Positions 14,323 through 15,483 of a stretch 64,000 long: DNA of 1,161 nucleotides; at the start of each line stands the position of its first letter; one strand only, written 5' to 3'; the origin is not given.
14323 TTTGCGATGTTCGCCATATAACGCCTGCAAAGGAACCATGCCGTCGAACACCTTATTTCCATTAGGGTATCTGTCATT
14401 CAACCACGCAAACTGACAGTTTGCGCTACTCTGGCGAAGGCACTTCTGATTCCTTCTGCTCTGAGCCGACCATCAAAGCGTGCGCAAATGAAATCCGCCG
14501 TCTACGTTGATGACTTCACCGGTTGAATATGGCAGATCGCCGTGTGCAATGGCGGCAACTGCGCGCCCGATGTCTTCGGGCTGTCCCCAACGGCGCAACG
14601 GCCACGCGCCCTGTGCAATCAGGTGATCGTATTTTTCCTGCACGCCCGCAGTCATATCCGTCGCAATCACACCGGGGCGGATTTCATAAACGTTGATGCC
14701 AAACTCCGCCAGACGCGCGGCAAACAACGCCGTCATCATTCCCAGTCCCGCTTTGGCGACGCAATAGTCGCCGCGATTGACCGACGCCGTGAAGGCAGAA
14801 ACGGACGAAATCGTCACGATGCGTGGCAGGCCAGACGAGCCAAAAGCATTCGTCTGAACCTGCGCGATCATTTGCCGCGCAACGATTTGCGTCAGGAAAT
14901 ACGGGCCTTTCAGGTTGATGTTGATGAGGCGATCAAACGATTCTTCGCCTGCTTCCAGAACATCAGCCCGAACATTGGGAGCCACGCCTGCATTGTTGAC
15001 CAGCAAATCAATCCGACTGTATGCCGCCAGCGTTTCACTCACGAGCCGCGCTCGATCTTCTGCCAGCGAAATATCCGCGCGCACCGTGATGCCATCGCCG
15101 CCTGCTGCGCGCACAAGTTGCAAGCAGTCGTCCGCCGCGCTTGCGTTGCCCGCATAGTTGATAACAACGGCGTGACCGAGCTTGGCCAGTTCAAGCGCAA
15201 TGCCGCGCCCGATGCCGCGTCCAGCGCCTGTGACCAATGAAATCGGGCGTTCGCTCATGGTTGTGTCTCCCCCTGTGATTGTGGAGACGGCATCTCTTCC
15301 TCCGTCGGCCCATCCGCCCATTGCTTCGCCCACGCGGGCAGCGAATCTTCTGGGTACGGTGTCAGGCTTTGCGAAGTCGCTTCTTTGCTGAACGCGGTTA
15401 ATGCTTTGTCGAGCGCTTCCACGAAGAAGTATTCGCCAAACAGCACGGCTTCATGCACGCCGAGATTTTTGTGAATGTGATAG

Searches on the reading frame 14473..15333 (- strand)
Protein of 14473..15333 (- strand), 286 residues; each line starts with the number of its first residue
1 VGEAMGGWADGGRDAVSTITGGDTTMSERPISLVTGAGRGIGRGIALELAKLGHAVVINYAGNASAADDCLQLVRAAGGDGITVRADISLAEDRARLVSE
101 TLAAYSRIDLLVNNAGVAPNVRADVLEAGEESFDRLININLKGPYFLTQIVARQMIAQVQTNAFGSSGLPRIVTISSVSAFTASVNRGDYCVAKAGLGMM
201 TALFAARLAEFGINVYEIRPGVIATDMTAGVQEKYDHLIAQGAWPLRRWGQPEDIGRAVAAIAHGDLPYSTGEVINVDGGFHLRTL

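Call 17: search_protein_families(library=pfam, proteins=[window:14473-15333:-])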
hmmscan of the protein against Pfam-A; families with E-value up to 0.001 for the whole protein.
window:14473-15333:- (286 aa): 3 families
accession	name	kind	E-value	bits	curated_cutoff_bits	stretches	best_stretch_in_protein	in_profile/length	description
PF13561.12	adh_short_C2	-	1.3e-48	166.1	27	1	36-282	1-236/236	Enoyl-(Acyl carrier protein) reductase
PF00106.31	adh_short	-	1.5e-41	142.5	26.6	1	33-234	4-193/195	short chain dehydrogenase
PF08659.16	KR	-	1.1e-05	25.8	22.6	1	33-197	4-156/180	KR domain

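Call 32: find_encoding_contigs(protein=window:14473-15258:-, flank=6000, max_places=6)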
Protein window:14473-15258:- (261 aa): 1 contig read that carries it; 1 place shown.
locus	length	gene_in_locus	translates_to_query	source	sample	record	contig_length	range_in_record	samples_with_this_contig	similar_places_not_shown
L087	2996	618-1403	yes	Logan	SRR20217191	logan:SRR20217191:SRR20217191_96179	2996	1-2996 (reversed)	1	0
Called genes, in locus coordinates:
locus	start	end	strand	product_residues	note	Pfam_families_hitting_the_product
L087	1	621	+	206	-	?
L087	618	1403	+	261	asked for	PF00106:adh_short, PF08659:KR (faint), PF13561:adh_short_C2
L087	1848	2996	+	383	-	?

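Call 35: list_cluster_members(proteins=[L087:1848-2996:+, L013:4679-8251:+, P0001])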
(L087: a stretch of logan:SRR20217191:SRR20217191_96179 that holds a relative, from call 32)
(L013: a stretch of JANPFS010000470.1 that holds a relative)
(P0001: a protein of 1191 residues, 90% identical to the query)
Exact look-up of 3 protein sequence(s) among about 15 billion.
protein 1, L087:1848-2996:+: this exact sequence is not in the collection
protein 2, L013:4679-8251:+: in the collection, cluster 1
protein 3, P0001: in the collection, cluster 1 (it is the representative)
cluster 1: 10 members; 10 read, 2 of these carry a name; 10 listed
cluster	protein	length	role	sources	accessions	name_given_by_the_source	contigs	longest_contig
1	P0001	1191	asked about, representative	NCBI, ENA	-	-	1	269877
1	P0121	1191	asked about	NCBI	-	-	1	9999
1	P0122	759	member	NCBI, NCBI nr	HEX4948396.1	MAG TPA: hypothetical protein VFZ34_17105, partial [Blastocatellia bacterium] | hypothetical protein [Blastocatellia bacterium]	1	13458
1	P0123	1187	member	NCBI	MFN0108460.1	MAG: carboxypeptidase regulatory-like domain-containing protein [Blastocatellia bacterium]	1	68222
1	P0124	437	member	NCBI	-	-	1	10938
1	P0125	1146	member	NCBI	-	-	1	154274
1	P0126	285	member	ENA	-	-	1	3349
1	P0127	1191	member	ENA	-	-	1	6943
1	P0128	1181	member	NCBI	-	-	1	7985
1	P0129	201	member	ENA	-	-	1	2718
